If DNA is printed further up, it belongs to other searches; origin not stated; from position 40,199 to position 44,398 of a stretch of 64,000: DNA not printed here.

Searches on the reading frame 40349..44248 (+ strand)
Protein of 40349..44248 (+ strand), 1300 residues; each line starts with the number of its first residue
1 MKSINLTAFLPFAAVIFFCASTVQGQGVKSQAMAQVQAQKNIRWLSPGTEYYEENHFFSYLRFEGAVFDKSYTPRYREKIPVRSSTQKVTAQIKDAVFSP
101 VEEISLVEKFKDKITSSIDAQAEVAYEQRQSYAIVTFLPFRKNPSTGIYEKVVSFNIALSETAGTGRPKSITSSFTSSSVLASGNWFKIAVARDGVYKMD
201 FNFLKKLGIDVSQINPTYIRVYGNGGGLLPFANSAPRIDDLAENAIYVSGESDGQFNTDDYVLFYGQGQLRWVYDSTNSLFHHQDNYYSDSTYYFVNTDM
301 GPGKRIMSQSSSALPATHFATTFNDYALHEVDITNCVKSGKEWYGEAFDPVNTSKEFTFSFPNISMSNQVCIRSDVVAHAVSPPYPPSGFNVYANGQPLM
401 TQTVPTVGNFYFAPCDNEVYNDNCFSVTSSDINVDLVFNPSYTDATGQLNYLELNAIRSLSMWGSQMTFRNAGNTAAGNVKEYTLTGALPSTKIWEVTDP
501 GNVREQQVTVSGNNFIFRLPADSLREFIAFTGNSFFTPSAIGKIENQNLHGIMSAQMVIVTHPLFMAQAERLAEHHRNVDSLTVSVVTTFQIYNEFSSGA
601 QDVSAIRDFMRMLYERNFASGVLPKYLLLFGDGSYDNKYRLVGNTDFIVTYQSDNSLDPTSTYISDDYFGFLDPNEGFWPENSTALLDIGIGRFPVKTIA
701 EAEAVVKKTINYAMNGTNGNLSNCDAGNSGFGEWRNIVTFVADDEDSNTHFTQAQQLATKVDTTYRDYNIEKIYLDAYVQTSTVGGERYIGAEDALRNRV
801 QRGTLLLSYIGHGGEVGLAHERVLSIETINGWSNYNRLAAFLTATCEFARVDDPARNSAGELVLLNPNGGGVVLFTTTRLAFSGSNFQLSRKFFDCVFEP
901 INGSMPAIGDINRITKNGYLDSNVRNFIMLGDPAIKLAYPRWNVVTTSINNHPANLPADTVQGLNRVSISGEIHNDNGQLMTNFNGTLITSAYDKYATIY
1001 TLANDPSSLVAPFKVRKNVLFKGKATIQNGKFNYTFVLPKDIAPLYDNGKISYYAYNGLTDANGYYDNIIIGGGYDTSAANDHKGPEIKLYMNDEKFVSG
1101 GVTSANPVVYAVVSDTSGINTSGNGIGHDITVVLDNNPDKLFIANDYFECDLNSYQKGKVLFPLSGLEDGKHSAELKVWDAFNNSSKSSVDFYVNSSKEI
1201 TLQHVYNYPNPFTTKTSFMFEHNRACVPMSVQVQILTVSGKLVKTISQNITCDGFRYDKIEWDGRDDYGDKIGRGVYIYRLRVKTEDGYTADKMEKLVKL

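Call 59: search_protein_families(library=pfam, proteins=[window:40349-44248:+], max_evalue=0.001)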
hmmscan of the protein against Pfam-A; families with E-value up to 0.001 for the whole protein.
window:40349-44248:+ (1300 aa): 1 family
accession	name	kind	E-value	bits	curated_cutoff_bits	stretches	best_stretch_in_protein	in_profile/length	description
PF01364.23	Peptidase_C25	-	1.9e-101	340.4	23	1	557-937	1-374/374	Peptidase family C25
